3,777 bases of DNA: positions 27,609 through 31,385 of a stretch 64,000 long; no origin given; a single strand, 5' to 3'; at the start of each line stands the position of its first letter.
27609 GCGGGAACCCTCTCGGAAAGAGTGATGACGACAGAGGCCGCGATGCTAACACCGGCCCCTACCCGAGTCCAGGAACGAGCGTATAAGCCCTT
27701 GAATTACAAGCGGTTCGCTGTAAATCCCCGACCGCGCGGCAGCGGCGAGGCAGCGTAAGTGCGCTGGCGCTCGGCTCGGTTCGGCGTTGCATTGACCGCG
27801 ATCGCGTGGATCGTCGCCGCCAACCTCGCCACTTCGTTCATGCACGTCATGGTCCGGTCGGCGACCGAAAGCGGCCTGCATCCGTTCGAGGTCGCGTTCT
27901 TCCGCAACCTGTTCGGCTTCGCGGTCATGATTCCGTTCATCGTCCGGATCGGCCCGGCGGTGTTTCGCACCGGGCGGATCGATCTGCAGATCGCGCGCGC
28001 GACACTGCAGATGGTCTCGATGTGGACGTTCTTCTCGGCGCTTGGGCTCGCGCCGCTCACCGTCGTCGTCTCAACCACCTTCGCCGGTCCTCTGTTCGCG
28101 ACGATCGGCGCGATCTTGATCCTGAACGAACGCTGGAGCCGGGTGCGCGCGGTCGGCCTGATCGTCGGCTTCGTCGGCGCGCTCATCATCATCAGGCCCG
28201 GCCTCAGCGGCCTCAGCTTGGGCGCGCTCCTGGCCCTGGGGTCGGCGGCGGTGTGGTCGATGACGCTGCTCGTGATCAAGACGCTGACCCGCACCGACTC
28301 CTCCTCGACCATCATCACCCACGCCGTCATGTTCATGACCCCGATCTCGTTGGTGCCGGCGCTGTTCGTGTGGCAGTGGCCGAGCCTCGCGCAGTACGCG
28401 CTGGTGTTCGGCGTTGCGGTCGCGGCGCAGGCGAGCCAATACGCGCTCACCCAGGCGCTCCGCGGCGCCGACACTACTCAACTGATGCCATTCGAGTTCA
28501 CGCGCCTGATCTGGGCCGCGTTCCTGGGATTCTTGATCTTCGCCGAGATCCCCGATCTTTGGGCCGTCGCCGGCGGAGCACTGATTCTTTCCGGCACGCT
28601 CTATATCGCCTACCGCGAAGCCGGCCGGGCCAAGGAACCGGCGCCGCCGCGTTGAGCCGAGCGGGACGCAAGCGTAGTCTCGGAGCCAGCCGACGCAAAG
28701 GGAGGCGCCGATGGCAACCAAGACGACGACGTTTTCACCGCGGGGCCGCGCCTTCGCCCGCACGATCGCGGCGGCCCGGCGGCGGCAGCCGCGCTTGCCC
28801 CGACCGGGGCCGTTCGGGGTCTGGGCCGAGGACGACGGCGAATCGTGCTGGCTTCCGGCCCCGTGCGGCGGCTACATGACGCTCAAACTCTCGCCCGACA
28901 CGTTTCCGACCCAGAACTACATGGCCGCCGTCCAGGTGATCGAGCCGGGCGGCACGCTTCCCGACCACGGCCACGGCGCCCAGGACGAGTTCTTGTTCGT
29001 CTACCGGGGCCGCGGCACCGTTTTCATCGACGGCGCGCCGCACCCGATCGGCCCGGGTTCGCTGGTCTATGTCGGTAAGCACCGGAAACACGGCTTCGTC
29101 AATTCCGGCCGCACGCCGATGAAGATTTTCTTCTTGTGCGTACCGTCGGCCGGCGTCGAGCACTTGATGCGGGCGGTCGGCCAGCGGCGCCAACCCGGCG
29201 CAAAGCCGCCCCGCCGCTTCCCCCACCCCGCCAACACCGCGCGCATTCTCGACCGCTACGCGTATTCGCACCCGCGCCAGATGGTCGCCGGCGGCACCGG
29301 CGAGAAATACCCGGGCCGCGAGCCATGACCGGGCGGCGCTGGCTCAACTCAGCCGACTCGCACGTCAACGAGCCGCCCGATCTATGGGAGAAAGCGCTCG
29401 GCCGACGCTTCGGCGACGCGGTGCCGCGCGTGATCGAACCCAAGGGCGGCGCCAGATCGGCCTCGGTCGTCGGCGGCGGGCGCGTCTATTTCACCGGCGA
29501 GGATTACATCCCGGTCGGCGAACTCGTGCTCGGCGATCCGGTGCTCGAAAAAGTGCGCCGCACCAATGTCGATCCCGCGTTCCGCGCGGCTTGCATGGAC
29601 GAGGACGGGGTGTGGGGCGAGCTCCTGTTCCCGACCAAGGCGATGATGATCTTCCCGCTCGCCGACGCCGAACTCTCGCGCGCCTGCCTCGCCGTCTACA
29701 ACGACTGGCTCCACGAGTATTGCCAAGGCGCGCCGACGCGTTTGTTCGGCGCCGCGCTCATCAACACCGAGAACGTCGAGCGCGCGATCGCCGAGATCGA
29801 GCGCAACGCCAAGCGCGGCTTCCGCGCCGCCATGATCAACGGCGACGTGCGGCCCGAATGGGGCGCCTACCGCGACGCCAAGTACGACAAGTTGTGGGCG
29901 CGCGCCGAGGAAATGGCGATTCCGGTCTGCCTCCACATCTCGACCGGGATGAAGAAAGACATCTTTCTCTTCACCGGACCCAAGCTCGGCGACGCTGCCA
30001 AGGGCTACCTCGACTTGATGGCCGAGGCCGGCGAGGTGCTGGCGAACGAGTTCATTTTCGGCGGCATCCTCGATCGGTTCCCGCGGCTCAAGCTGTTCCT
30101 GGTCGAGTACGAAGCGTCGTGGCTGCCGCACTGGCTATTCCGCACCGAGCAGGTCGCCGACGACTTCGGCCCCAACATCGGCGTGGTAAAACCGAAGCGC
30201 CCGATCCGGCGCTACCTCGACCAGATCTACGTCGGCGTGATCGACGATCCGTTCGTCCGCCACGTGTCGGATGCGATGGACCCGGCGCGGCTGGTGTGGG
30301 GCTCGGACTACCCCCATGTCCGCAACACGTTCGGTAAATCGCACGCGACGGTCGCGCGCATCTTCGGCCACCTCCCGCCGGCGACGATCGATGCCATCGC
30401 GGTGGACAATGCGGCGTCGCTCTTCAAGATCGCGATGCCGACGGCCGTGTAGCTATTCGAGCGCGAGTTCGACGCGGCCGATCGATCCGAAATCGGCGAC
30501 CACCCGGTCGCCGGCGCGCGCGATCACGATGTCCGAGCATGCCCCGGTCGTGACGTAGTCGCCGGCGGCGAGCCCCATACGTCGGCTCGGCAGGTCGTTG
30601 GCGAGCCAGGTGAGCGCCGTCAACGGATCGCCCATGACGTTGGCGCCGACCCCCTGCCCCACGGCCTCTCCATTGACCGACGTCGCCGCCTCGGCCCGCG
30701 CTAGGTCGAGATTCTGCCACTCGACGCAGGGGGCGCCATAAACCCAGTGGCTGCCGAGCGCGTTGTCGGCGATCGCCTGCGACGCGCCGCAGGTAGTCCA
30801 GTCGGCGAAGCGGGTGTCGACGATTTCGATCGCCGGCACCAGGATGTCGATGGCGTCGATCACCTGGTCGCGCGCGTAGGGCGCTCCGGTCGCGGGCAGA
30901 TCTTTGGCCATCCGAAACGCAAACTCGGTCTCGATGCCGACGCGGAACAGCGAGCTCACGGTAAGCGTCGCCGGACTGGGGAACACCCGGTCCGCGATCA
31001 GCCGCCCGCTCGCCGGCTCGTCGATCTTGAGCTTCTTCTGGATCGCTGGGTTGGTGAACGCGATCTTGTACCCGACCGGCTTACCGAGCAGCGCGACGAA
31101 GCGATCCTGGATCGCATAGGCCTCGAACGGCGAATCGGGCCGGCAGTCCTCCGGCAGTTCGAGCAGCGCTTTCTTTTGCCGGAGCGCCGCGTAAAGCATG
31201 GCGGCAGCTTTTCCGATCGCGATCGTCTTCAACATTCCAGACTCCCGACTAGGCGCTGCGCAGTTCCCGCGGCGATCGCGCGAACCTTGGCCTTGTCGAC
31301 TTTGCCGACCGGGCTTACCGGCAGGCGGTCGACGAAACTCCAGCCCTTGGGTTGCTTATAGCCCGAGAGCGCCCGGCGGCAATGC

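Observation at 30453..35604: Compact five-gene CoA operon: stand-alone PaaA-like di-iron oxygenase, racemase-like protein, C-N hydrolase, acyl-CoA ligase, MhpD-like hydratase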

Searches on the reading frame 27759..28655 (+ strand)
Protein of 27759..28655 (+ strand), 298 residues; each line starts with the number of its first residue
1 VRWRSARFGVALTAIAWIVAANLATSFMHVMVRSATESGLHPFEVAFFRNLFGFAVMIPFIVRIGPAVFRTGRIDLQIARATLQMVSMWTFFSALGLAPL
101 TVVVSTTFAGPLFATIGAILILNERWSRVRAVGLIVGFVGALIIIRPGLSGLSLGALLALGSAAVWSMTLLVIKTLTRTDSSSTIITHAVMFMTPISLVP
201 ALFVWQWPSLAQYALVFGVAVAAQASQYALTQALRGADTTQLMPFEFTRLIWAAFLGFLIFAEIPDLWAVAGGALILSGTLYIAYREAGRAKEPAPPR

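Call 12: search_protein_families(library=pfam, proteins=[window:27759-28655:+], max_evalue=0.0001)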
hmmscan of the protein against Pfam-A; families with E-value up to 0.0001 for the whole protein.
window:27759-28655:+ (298 aa): 1 family
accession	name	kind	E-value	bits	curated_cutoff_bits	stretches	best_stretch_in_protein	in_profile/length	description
PF00892.27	EamA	-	1.5e-22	80.8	28.2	2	13-145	2-134/135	EamA-like transporter family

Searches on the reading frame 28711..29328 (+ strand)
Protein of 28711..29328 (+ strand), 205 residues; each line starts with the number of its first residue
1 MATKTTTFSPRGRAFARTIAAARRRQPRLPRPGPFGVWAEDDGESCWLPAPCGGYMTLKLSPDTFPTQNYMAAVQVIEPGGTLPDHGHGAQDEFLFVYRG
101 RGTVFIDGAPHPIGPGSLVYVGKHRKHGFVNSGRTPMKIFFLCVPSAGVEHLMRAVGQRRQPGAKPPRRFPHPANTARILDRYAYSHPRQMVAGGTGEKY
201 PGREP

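Call 12: search_protein_families(library=pfam, proteins=[window:28711-29328:+], max_evalue=0.0001)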
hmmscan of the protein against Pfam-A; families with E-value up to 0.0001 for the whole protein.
window:28711-29328:+ (205 aa): 2 families
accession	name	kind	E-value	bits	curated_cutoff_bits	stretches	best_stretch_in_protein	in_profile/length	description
PF07883.17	Cupin_2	-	4.6e-15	55.5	27.2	1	74-141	2-68/70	Cupin domain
PF02311.25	AraC_binding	-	1.9e-06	28.1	21.1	1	84-181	17-110/135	AraC-like ligand binding domain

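Call 40: search_solved_structures(query=window:28711-29328:+, max_evalue=0.1)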
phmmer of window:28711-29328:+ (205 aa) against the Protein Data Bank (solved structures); distinct sequences matched with E-value up to 0.1: 50.
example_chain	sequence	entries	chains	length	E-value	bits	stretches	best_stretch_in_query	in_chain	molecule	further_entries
3h50_A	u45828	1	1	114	9.3e-09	38.7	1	64-143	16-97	Tetracenomycin polyketide synthesis protein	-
2gu9_A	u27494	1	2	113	9.4e-09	38.6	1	64-143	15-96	tetracenomycin polyketide synthesis protein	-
5wsd_A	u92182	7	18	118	6.1e-06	29.4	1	68-148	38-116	Uncharacterized protein tm1459 | Cupin_2 domain-containing protein | Cupin type-2 domain-containing protein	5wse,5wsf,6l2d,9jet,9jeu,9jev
1vj2_A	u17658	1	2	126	7.3e-06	29.2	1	68-148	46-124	novel manganese-containing cupin TM1459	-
8awp_A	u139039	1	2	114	1.6e-05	28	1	68-148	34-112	Cupin_2 domain-containing protein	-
9jew_A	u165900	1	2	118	2.1e-05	27.7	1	68-148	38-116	Cupin type-2 domain-containing protein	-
8awo_A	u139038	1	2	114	2.8e-05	27.3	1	68-148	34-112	Cupin_2 domain-containing protein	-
7zvm_A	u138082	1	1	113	3.2e-05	27.1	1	54-143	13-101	Mannose-6-phosphate isomerase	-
8hjx_A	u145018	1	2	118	3.4e-05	27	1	68-148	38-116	Cupin_2 domain-containing protein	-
8awn_A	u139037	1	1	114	3.8e-05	26.8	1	68-148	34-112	Cupin_2 domain-containing protein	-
8hjz_A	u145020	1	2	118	7.5e-05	25.9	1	68-148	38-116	Cupin_2 domain-containing protein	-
21ek_A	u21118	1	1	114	0.00011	25.3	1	68-148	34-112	Cupin type-2 domain-containing protein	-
6l2f_A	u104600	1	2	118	0.00012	25.2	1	68-148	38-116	Cupin_2 domain-containing protein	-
21ej_A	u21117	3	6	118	0.00012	25.2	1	68-148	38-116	Cupin type-2 domain-containing protein | Cupin_2 domain-containing protein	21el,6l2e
8hjy_A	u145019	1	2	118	0.00015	24.9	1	68-148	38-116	Cupin_2 domain-containing protein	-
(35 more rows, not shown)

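Call 52: search_protein_families(library=ncbifam, proteins=[window:28711-29328:+], max_evalue=0.00001)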
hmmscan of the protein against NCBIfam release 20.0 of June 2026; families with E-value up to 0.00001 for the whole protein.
window:28711-29328:+ (205 aa): 1 family
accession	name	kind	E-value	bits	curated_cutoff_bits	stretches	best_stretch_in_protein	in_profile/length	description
NF010028.0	PRK13503.1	equivalog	4.3e-06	26.3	288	1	56-130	1-74/278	HTH-type transcriptional activator RhaS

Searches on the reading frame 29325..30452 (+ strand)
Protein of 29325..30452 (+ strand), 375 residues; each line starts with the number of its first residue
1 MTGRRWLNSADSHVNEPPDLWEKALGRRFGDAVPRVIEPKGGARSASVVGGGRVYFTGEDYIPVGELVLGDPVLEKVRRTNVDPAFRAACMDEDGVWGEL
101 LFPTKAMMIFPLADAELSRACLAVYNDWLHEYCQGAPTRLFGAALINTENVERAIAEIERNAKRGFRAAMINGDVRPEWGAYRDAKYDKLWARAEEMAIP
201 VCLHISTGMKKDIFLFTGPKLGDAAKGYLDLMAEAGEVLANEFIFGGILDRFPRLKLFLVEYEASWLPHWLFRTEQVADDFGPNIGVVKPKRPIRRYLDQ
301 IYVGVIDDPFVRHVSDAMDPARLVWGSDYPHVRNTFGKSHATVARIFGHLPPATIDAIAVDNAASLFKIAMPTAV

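Call 3: search_protein_families(library=pfam, proteins=[window:29325-30452:+], max_evalue=0.01)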
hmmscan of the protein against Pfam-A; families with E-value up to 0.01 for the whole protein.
window:29325-30452:+ (375 aa): 1 family
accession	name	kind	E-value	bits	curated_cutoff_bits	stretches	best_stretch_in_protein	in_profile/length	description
PF04909.20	Amidohydro_2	-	1.3e-23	84.6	26.4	1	106-368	46-288/289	Amidohydrolase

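Call 4: search_protein_families(library=ncbifam, proteins=[window:29325-30452:+], max_evalue=0.01)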
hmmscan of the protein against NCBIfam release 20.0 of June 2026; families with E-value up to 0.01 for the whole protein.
window:29325-30452:+ (375 aa): 0 families

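Call 39: search_solved_structures(query=window:29325-30452:+, max_evalue=0.001)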
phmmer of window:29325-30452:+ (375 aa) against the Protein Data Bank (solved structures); distinct sequences matched with E-value up to 0.001: 25.
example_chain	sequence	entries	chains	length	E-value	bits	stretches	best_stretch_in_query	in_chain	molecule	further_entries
6omp_A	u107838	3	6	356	3.4e-48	167.7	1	4-372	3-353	PtmU3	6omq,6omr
8uyr_A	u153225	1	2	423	2.1e-14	56.4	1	8-367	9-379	DitZ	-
4inf_A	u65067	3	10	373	5.7e-13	51.7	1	87-331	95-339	METAL-DEPENDENT HYDROLASE | 5-Carboxyvanillate Decarboxylase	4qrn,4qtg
4qs5_A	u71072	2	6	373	2.7e-12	49.5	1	87-331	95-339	Ligw2 Decarboxylase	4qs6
4dzi_A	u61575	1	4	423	3.4e-12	49.1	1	86-369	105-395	Putative TIM-barrel metal-dependent hydrolase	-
4icm_A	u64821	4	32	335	6.9e-12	48.1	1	84-368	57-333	5-carboxyvanillate decarboxylase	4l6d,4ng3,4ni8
3s4t_A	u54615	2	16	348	8.3e-10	41.3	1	87-276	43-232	Amidohydrolase 2 | Gamma-resorcylate decarboxylase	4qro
6m2i_A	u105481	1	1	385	1.4e-08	37.2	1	163-373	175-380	Amidohydrolase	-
8ful_A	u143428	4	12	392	1.5e-08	37.1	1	163-373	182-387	Amidohydrolase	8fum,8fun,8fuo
6m1w_A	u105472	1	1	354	1.6e-08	37.1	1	163-372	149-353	Amidohydrolase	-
4igm_A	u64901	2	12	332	5.5e-08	35.3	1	71-331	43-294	2-amino-3-carboxymuconate-6-semialdehyde decarboxylase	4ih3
4ofc_A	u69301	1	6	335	5.7e-08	35.3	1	71-331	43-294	2-amino-3-carboxymuconate-6-semialdehyde decarboxylase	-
2wm1_A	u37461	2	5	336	5.7e-08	35.2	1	71-331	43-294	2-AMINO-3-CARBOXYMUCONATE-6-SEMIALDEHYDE DECARBOXYLASE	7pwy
4ign_A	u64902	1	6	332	8.1e-08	34.7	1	71-331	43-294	2-amino-3-carboxymuconate-6-semialdehyde decarboxylase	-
3nur_A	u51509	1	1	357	1.1e-07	34.4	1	125-332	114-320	Amidohydrolase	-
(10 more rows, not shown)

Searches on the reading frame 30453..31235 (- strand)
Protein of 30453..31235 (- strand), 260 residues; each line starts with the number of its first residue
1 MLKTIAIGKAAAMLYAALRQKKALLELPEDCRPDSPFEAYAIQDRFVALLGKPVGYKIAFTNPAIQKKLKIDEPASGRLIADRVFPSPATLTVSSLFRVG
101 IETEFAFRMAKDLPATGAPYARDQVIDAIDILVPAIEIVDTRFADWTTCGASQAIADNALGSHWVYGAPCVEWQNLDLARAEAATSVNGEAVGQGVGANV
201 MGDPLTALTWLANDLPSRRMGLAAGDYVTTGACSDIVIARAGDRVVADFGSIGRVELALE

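Call 3: search_protein_families(library=pfam, proteins=[window:30453-31235:-], max_evalue=0.01)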
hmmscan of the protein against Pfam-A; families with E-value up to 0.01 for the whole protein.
window:30453-31235:- (260 aa): 1 family
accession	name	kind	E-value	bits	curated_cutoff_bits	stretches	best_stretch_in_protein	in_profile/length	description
PF01557.24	FAA_hydrolase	-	1.5e-10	41.6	23.9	1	99-256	58-210/214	Fumarylacetoacetate (FAA) hydrolase C-terminal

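Call 4: search_protein_families(library=ncbifam, proteins=[window:30453-31235:-], max_evalue=0.01)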
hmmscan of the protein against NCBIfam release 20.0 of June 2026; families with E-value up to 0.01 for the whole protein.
window:30453-31235:- (260 aa): 4 families
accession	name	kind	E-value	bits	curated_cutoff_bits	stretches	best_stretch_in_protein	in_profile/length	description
NF008461.0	PRK11342.1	equivalog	1.4e-42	145.8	350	1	6-256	5-256/269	2-keto-4-pentenoate hydratase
TIGR03220.1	catechol_dmpE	equivalog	2e-39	135.5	408.8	1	11-256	6-252/255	2-oxopent-4-enoate hydratase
TIGR02312.1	HpaH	equivalog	2.4e-37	128.9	351.5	1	1-257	1-264/267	2-oxo-hept-4-ene-1,7-dioate hydratase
TIGR03218.1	catechol_dmpH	equivalog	2.6e-31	108.9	350.55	1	38-256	41-260/263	2-oxo-3-hexenedioate decarboxylase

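Call 30: search_solved_structures(query=window:30453-31235:-, max_evalue=0.00001)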
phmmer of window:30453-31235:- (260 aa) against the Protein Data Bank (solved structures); distinct sequences matched with E-value up to 0.00001: 7.
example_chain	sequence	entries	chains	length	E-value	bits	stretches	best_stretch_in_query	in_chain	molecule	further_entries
2wqt_A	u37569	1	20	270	4.7e-34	121.2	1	9-255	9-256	2-KETO-4-PENTENOATE HYDRATASE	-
1sv6_A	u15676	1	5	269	5.1e-34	121.1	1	9-255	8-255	2-keto-4-pentenoate hydratase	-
8ih6_A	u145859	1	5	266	9.3e-24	87.5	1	37-255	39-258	2-oxopent-4-enoate hydratase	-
2eb4_A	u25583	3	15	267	3.4e-22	82.4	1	19-256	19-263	2-oxo-hept-3-ene-1,7-dioate hydratase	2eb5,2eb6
5d2i_A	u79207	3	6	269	1.2e-21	80.6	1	28-256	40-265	4-oxalocrotonate decarboxylase NahK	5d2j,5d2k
5d2f_A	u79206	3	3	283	1.4e-21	80.4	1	28-256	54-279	4-oxalocrotonate decarboxylase NahK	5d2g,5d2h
8ih6_F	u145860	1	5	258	1.9e-15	60.2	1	51-255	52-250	4-oxalocrotonate decarboxylase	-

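Call 77: search_protein_families(library=padloc, proteins=[window:30453-31235:-], max_evalue=0.001)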
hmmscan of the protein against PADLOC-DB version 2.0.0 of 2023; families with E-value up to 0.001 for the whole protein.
window:30453-31235:- (260 aa): 0 families
